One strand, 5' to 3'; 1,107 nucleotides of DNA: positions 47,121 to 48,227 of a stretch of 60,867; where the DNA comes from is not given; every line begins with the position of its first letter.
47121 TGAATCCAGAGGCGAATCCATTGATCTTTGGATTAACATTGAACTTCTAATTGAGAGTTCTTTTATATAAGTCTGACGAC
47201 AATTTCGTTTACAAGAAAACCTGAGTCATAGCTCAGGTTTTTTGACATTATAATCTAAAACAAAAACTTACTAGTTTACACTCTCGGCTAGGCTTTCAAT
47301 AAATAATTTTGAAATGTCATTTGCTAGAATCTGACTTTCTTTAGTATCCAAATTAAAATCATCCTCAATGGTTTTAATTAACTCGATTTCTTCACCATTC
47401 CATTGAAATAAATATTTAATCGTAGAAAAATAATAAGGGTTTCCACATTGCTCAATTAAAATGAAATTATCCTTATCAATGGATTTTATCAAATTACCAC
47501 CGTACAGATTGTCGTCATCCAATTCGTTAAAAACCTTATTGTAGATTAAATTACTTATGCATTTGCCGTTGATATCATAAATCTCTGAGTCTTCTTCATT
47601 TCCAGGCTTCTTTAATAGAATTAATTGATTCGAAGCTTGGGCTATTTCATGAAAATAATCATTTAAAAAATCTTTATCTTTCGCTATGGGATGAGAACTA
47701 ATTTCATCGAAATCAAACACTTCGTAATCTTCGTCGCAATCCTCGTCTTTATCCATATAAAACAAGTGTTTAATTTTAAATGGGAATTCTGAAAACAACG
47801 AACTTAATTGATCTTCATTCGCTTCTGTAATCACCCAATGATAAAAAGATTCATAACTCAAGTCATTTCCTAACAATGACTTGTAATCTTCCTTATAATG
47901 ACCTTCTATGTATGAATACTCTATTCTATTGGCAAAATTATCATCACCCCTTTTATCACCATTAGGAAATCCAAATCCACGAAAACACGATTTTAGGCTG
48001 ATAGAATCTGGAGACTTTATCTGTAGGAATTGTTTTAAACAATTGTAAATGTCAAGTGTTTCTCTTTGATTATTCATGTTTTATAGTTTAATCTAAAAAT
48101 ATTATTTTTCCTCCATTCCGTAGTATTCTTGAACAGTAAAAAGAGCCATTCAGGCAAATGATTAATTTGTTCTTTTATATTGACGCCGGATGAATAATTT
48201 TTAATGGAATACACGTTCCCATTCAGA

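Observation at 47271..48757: Translationally coupled stand-alone PrimPol plus an acidic 268 aa partner: candidate undescribed two-gene module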

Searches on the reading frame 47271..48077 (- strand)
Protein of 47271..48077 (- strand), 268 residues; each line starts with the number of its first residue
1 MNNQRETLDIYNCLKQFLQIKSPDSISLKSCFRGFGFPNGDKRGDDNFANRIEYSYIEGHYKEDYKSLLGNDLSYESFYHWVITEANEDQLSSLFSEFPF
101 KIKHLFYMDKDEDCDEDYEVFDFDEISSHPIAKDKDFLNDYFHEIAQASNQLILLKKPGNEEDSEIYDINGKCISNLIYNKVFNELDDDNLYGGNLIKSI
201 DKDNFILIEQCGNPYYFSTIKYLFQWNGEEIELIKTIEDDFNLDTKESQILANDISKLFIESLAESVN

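Call 3: search_protein_families(library=pfam, proteins=[window:47271-48077:-], max_evalue=1)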
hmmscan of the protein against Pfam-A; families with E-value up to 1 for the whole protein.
window:47271-48077:- (268 aa): 2 families
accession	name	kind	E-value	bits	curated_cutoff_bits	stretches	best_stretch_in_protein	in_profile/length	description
PF05526.16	R_equi_Vir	-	0.11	12.8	25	1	153-194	61-102/177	Rhodococcus equi virulence-associated protein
PF10877.13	DUF2671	-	0.86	10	23.2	1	149-181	8-40/89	Protein of unknown function (DUF2671)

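Call 4: search_protein_families(library=phrogs, proteins=[window:47271-48077:-], max_evalue=1)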
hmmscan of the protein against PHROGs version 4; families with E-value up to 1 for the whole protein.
window:47271-48077:- (268 aa): 0 families

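Call 5: search_protein_families(library=padloc, proteins=[window:47271-48077:-], max_evalue=1)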
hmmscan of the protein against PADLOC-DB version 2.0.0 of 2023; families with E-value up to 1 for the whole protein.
window:47271-48077:- (268 aa): 0 families

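Call 9: find_homologous_proteins(query=window:47271-48077:-, max_evalue=0.01)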
Query window:47271-48077:- (268 aa): 4 proteins with E <= 0.01 among 621 candidates.
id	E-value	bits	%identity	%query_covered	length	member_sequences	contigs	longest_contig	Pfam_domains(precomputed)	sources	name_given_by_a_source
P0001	6.3e-175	598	100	100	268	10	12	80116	-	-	-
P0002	3.3e-145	501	85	98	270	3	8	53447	-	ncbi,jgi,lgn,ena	ncbi:MAG: hypothetical protein ACK5FX_04890 [Flavobacteriia bacterium]|jgi:hypothetical protein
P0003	1.2e-103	364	65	98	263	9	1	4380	-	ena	-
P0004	1.5e-80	289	58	98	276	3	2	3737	-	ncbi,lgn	-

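Call 13: find_encoding_contigs(protein=P0002, flank=8000, max_places=4)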
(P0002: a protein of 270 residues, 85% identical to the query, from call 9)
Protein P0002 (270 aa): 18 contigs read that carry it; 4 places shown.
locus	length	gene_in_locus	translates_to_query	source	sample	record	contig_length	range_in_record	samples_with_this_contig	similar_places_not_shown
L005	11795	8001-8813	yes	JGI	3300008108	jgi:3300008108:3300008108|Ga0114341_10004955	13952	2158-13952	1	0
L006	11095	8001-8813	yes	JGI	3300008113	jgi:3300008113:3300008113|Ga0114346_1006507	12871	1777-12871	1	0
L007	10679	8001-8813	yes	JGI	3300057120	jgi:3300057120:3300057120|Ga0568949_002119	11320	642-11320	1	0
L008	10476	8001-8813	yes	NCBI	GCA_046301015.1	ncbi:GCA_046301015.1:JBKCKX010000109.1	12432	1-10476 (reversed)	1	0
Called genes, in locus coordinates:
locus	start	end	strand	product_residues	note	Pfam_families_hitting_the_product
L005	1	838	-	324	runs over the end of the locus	PF11751:PorP_SprF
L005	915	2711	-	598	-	PF13620:CarboxypepD_reg (faint), PF13573:SprB, PF13585:CHU_C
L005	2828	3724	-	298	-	-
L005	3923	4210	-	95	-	PF02661:Fic (weak)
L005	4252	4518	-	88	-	-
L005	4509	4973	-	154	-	-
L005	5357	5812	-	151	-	PF00583:Acetyltransf_1, PF13508:Acetyltransf_7 (weak)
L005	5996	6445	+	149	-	-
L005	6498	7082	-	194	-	-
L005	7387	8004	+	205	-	PF09250:Prim-Pol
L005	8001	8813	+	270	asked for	-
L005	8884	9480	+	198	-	-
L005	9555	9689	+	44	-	-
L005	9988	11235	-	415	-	PF26094:HTH_TSHZ3 (faint)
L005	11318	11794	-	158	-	?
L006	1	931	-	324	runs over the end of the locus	PF11751:PorP_SprF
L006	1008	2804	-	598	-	PF13620:CarboxypepD_reg (faint), PF13573:SprB, PF13585:CHU_C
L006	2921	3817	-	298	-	-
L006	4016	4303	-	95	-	PF02661:Fic (weak)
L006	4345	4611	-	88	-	-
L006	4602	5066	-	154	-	-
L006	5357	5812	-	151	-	PF00583:Acetyltransf_1, PF13508:Acetyltransf_7 (weak)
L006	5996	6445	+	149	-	-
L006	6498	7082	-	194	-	-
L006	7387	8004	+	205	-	PF09250:Prim-Pol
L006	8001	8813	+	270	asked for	-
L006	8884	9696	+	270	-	-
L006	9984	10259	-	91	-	PF18962:Por_Secre_tail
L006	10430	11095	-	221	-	?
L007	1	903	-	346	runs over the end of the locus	PF11751:PorP_SprF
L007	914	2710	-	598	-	PF13620:CarboxypepD_reg (faint), PF13573:SprB, PF13585:CHU_C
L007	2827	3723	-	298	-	-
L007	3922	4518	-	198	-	PF02661:Fic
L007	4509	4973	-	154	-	-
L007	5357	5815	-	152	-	PF00583:Acetyltransf_1, PF13508:Acetyltransf_7 (weak)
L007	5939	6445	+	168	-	-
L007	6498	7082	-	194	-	-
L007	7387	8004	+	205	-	PF09250:Prim-Pol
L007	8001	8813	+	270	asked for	-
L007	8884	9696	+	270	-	-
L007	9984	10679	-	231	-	?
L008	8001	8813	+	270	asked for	-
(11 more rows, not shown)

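Call 16: search_protein_families(library=pfam, proteins=[L006:8884-9696:+, L005:8884-9480:+, L005:6498-7082:-, L005:5996-6445:+], max_evalue=1)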
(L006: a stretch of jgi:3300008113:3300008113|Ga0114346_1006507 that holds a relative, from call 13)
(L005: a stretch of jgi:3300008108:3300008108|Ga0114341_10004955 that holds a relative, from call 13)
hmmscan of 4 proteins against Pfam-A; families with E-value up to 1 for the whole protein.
L006:8884-9696:+ (270 aa): 0 families

L005:8884-9480:+ (198 aa): 1 family
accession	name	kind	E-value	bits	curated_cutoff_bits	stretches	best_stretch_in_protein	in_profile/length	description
PF24719.1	Imm33-like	-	0.21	11.9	27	1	106-141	49-83/103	Imm33-like domain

L005:6498-7082:- (194 aa): 0 families

L005:5996-6445:+ (149 aa): 0 families

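Call 22: find_encoding_contigs(protein=P0003, flank=8000, max_places=3)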
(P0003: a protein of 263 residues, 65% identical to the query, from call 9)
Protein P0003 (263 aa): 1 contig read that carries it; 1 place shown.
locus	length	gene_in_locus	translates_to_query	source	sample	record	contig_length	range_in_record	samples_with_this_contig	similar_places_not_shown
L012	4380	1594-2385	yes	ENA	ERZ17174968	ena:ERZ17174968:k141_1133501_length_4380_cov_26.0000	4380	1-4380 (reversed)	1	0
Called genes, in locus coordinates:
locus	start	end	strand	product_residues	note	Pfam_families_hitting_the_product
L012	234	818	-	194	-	-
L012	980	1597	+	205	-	PF09250:Prim-Pol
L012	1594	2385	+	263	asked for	-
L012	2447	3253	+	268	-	-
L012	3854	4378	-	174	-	?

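Call 23: search_protein_representatives(protein=window:47271-48077:-)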
Query: 268 residues. Proteins with E-value up to 0.001 (for the whole library): 9; up to 1e-10: 6; up to 1e-30: 4. The best 9 are listed.
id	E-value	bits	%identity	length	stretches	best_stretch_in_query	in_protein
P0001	2.0e-175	598.1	100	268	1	1-268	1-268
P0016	3.0e-36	141.8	31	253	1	6-261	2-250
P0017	6.1e-36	140.8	34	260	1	3-266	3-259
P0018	2.7e-32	128.8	90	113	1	115-184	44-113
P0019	8.3e-23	97.7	37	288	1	3-262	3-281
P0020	4.0e-12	62.6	32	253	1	9-261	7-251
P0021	2.9e-10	56.5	27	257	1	9-267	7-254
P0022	5.4e-10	55.7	26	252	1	10-263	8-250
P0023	7.9e-05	38.7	27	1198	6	179-238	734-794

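Call 31: find_homologous_proteins(query=A1, max_evalue=0.01)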
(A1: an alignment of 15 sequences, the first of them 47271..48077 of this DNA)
Query A1 (15 sequences) (268 aa, profile of the alignment): 14 proteins with E <= 0.01 among 3900 candidates.
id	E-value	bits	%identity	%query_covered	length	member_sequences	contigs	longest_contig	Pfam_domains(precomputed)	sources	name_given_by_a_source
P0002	5.4e-96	339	85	98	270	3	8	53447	-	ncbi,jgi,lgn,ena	ncbi:MAG: hypothetical protein ACK5FX_04890 [Flavobacteriia bacterium]|jgi:hypothetical protein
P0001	3.2e-95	336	100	100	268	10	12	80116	-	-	-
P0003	9.8e-93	328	65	98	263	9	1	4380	-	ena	-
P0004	7.7e-82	293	58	98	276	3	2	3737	-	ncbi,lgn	-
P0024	1.3e-61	226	23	90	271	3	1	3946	-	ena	-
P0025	2.1e-52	196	25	90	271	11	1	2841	-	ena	-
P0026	7.4e-52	194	30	43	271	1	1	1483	-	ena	-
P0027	1.6e-50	190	29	40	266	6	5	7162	-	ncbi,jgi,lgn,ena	jgi:hypothetical protein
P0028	3.0e-50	189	30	43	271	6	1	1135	-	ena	-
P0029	9.5e-50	187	25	90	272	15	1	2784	-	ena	-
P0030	3.7e-49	185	25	92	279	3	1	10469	-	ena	-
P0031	5.1e-49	185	27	40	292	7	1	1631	-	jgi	jgi:hypothetical protein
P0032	7.9e-49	184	27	37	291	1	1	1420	-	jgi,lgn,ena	-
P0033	1.2e-37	148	26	37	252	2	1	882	-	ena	-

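Call 34: search_solved_structures(query=A1, max_evalue=10)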
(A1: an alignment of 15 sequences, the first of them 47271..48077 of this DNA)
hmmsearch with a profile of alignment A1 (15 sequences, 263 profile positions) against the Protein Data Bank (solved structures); distinct sequences matched with E-value up to 10: 1.
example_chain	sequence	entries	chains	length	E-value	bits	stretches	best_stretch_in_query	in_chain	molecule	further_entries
4hz5_A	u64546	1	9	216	1.3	11.5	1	168-209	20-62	DNA topoisomerase IV, B subunit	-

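Call 38: search_protein_families(library=ncbifam, proteins=[window:47271-48077:-], max_evalue=1)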
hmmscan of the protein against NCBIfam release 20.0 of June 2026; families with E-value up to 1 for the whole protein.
window:47271-48077:- (268 aa): 1 family
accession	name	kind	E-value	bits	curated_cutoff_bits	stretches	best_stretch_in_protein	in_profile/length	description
TIGR01057.1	topA_arch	equivalog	0.087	11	458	1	103-151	47-93/618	DNA topoisomerase I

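Call 43: predict_structure(alignment_id=A2)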
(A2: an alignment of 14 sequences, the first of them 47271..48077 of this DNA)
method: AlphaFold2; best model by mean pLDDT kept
length: 268 residues; sequences in the alignment: 14
mean_pLDDT: 77.2   pTM: 0.77
mean pLDDT of the five models: 77.2, 61.2, 54.3, 53.9, 53.6
residues with pLDDT >= 90: 32; 70-90: 174; 50-70: 40; < 50: 22
segments of 3 or more residues with pLDDT < 50: 38-44, 112-123
pLDDT, mean of each block of 10 residues (from residue 1): 81 89 89 59 56 74 78 79 88 77 84 38 63 82 84 83 81 87 73 73 88 62 92 87 82 89 65
secondary structure, 60 per line:
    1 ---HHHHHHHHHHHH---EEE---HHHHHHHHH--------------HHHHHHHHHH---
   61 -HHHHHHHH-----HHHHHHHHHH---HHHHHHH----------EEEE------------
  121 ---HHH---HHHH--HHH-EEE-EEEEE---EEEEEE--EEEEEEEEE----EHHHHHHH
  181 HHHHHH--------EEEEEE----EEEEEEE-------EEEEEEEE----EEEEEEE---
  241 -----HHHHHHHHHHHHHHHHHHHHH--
elements in order: H4-15 E19-21 H25-33 H48-57 H62-69 H75-84 H88-94 E105-108 H130-133 E140-142 E144-148 E152-157 E160-168 H174-186 E195-200 E205-211 E219-226 E231-237 H246-266

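Call 45: find_related_loci(query=A2, collection=viral_contigs, flank=10000)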
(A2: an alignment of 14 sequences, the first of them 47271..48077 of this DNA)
Query A2 (268 aa) in viral_contigs; peptide patterns used: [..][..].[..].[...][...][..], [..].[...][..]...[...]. (x = any residue, [..] = any of these).
175 stretches matched a pattern, but none encodes a relative of the query by tblastn (E <= 1e-3).

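Call 46: fold_search(model_id=the predicted structure, library=pdb)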
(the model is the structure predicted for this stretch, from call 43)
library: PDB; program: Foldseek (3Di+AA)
matches with E <= 10: 297; with E <= 0.001: 0
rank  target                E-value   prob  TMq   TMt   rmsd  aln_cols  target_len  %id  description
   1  8t26                  1.5e-01  0.84  0.26  0.15   4.6       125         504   10  Crystal Structure of Porphyromonas gingivalis Sialidase (PG_0352) D219A mutant bound to 3'-Sialyllactose (only Neu5Ac vi (released 2023-10-04)
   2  8feb                  1.9e-01  0.80  0.26  0.15   4.6       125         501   10  Crystal Structure of Porphyromonas gingivalis Sialidase (PG_0352) (released 2023-10-04)
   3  8t1z                  3.0e-01  0.69  0.26  0.15   4.6       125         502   10  Crystal Structure of Porphyromonas gingivalis Sialidase (PG_0352) Bound to Neu5Ac (NANA) (released 2023-10-04)
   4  8t24                  3.2e-01  0.63  0.25  0.15   4.9       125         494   10  Crystal Structure of Porphyromonas gingivalis Sialidase (PG_0352)- Fructose bound in CBM (released 2023-10-04)
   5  7zb0_B                4.5e-01  0.28  0.20  0.09   7.3       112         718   17  macrocyclase OphP with 15mer (released 2022-07-06)
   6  9ut3_B                5.4e-01  0.04  0.13  0.07  21.6       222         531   10  The helicase module of the helicase-primase complex from HHV1 bound with ssDNA and amenamevir (released 2026-04-08)
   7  8gn6_B                6.7e-01  0.41  0.25  0.15   4.8       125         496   10  Crystallization of Sialidase from Porphyromonas gingivalis (released 2023-04-19)
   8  9d5n_CH               7.1e-01  0.08  0.14  0.08   8.7       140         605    7  48-nm doublet microtubule from Trichomonas vaginalis strain G3 (released 2025-05-14)
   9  7aqd_R                7.5e-01  0.20  0.18  0.12   8.5       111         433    7  Structure of the bacterial RQC complex (Translocating State) (released 2020-11-25)
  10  8gn6_C                8.0e-01  0.28  0.24  0.15   5.1       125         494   10  Crystallization of Sialidase from Porphyromonas gingivalis (released 2023-04-19)
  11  7aqc_R                8.0e-01  0.18  0.18  0.10   8.5       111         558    7  Structure of the bacterial RQC complex (Decoding State) (released 2020-11-25)
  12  6v8m_A                8.0e-01  0.03  0.10  0.15  14.0       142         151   10  Crystal structure of Ara h 8.0201 (released 2020-12-16)
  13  8t1y                  8.4e-01  0.41  0.25  0.15   4.8       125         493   10  Crystal Structure of Porphyromonas gingivalis Sialidase (PG_0352) Bound to Neu5Ac2en (DANA) (released 2023-10-04)
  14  7zb0_A                9.4e-01  0.20  0.20  0.08   7.2       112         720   16  macrocyclase OphP with 15mer (released 2022-07-06)
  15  6czh_B                1.1e+00  0.12  0.13  0.27  10.0        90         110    7  Structure of a redesigned beta barrel, mFAP0, bound to DFHBI (released 2018-09-19)
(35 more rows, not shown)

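Call 49: find_related_loci(query=A2, collection=metagenome_contigs, flank=10000)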
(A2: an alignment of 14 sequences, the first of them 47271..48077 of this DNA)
Query A2 (268 aa) in metagenome_contigs; peptide patterns used: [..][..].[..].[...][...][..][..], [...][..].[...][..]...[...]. (x = any residue, [..] = any of these).
329 stretches matched a pattern; 6 encode a relative of the query (tblastn E <= 1e-3); 6 distinct loci.
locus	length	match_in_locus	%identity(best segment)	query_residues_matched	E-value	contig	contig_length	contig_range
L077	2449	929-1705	66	1-263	1e-116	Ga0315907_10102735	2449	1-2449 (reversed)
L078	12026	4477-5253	64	1-263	3e-108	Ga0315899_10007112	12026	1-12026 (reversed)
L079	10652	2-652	64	43-263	1e-88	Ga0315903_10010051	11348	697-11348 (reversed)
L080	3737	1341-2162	58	1-263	1e-87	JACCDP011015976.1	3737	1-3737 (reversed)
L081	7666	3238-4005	25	1-258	1e-7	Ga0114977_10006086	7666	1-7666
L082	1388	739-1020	27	141-240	2e-6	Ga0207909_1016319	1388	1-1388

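Call 54: fold_search(model_id=the predicted structure, library=viral)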
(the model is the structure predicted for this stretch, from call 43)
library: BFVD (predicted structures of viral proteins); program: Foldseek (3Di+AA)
matches with E <= 10: 563; with E <= 0.001: 0
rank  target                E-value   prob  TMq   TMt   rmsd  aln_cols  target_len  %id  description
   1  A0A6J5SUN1            6.9e-02  0.91  0.18  0.14   5.1        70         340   13  Prohead protease [uncultured Caudovirales phage]
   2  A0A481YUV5            6.9e-02  0.72  0.21  0.16   6.9       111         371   16  Glucose / sorbosone dehydrogenase [Marseillevirus LCMAC102]
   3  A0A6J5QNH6            2.4e-01  0.41  0.14  0.23  11.9        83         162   14  Uncharacterized protein [uncultured Caudovirales phage]
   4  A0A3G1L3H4            2.5e-01  0.09  0.12  0.17  22.4       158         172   11  Uncharacterized protein [Synechococcus phage S-CBWM1]
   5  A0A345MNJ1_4          2.7e-01  0.60  0.22  0.06   5.6       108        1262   11  (no name in the UniProt tables at hand)
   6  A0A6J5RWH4            2.8e-01  0.18  0.15  0.30  13.6       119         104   13  Uncharacterized protein [uncultured Caudovirales phage]
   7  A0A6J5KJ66            3.0e-01  0.35  0.18  0.09  11.7        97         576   12  Uncharacterized protein [uncultured Caudovirales phage]
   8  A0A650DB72            3.2e-01  0.09  0.12  0.06  13.9       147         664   11  (no name in the UniProt tables at hand)
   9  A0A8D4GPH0            3.5e-01  0.44  0.21  0.16   4.8       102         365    9  (no name in the UniProt tables at hand)
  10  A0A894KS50            3.8e-01  0.07  0.10  0.14  13.9       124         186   10  Uncharacterized protein E301R [African swine fever virus]
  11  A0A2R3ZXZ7            4.0e-01  0.04  0.10  0.09  17.4       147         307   17  Uncharacterized protein [Staphylococcus phage phiSA_BS2]
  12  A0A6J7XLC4            4.2e-01  0.80  0.16  0.41   5.6        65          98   15  Uncharacterized protein [uncultured Caudovirales phage]
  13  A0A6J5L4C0            4.2e-01  0.21  0.21  0.07   7.7       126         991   13  Pyrrolo-quinoline quinone repeat [uncultured Caudovirales phage]
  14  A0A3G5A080            4.4e-01  0.38  0.19  0.18   6.8       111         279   13  Uncharacterized protein (Fragment) [Harvfovirus sp.]
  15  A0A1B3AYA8            4.4e-01  0.25  0.13  0.33  13.9        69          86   19  Uncharacterized protein [Gordonia phage Bantam]
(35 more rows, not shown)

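Call 63: search_protein_families(library=pfam, proteins=[L078:3117-3701:-, L078:2327-2650:-, L078:2669-2980:-, L005:2828-3724:-], max_evalue=0.1)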
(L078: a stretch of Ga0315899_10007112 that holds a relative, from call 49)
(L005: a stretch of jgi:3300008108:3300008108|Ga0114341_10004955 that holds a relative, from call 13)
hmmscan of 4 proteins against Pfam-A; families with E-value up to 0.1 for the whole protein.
L078:3117-3701:- (194 aa): 2 families
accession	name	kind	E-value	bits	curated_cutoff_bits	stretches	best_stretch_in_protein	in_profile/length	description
PF09678.15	Caa3_CtaG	-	0.037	13.8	27.7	1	22-81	138-196/237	Cytochrome c oxidase caa3 assembly factor (Caa3_CtaG)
PF17783.7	CvfB_WH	-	0.1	12.9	22.9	0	145-190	9-53/58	CvfB-like winged helix domain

L078:2327-2650:- (107 aa): 1 family
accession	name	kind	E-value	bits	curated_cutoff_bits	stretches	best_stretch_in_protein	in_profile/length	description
PF18762.7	Kinase-PolyVal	-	1.6e-39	135.9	27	1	2-96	65-159/160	Serine/Threonine/Tyrosine Kinase found in polyvalent proteins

L078:2669-2980:- (103 aa): 2 families
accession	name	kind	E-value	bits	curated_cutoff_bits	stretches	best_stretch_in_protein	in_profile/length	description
PF18762.7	Kinase-PolyVal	-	1.1e-14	55.2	27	1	49-102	1-55/160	Serine/Threonine/Tyrosine Kinase found in polyvalent proteins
PF22727.1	NCH2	-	0.0013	19.3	27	1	26-84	31-89/96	NACHT C-terminal Helical domain 2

L005:2828-3724:- (298 aa): 5 families
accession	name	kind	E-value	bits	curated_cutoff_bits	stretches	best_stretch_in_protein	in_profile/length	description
PF09582.15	AnfO_nitrog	-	0.00088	19.1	30.3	1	230-292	1-63/190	Iron only nitrogenase protein AnfO (AnfO_nitrog)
PF04136.21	COG3_N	-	0.017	15.5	27.9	0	179-243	10-73/147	Conserved oligomeric Golgi complex subunit 3, N-terminal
PF24131.1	DUF7398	-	0.025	14.7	27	1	128-198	33-102/171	Family of unknown function (DUF7398)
PF24915.1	Spectrin_SESTD1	-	0.049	14.5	27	0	239-297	10-68/110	SESTD1-like, spectrin repeat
PF11944.13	DUF3461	-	0.068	13.7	27.4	0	102-180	50-124/125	Protein of unknown function (DUF3461)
